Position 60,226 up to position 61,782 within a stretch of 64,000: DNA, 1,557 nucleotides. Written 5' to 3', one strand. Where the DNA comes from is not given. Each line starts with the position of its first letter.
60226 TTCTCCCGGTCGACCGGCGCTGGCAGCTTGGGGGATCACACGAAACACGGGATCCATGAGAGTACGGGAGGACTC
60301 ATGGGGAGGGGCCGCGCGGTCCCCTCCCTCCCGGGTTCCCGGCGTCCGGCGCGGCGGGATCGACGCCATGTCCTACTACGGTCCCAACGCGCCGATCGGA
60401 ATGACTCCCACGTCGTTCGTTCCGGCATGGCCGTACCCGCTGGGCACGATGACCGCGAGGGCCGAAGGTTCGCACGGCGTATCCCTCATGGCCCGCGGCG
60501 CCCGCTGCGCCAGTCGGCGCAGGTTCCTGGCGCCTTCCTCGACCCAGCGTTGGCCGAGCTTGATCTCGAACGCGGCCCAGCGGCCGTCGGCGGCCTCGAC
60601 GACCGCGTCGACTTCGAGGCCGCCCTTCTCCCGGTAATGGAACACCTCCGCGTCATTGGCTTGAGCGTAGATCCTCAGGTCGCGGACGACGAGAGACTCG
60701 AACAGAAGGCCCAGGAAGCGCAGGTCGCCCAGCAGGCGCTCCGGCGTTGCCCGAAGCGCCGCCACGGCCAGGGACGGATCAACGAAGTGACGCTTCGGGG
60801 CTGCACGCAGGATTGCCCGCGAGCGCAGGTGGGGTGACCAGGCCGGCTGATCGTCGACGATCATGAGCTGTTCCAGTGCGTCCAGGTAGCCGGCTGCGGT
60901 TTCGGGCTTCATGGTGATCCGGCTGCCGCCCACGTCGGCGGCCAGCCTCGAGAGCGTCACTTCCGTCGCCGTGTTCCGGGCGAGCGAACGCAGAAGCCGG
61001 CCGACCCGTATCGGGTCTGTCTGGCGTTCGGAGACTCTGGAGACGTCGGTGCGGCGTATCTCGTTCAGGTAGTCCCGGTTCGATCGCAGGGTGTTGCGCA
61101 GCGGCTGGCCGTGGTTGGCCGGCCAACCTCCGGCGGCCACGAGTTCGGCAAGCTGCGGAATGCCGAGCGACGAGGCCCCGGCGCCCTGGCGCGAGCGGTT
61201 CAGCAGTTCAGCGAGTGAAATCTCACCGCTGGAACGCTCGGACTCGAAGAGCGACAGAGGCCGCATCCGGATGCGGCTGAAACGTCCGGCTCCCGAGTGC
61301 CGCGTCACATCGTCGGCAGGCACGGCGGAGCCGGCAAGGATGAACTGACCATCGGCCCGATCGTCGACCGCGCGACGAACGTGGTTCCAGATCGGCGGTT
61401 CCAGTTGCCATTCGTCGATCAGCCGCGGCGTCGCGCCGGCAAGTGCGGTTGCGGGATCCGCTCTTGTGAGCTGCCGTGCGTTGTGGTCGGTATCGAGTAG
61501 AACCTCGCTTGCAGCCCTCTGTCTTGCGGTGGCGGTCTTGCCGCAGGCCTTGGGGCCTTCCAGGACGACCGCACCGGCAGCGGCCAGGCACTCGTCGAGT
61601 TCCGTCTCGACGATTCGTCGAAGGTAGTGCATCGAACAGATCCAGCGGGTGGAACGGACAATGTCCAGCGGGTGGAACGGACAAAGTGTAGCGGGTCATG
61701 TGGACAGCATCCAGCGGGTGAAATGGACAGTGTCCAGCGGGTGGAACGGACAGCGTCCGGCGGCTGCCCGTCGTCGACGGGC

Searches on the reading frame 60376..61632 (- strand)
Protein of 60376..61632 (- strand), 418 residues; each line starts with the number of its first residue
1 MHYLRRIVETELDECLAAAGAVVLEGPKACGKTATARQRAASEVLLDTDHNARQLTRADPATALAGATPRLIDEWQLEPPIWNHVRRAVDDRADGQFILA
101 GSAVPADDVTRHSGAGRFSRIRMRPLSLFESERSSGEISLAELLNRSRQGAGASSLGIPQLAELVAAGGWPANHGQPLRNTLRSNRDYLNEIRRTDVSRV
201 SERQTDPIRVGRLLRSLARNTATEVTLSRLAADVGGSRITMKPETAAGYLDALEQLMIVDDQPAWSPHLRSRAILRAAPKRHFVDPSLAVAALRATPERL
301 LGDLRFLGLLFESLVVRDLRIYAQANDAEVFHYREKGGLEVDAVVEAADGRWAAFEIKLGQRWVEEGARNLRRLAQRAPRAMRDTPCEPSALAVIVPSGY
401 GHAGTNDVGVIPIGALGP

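Call 79: search_protein_families(library=pfam, proteins=[window:60376-61632:-], max_evalue=0.00001)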
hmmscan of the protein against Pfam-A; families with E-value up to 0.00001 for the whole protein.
window:60376-61632:- (418 aa): 2 families
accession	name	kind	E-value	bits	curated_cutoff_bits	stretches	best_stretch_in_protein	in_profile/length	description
PF13635.12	DUF4143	-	3.4e-34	118.3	28.1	1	195-359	2-159/160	Domain of unknown function (DUF4143)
PF13173.12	AAA_14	-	6.1e-10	39.6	27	1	21-130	4-127/129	AAA domain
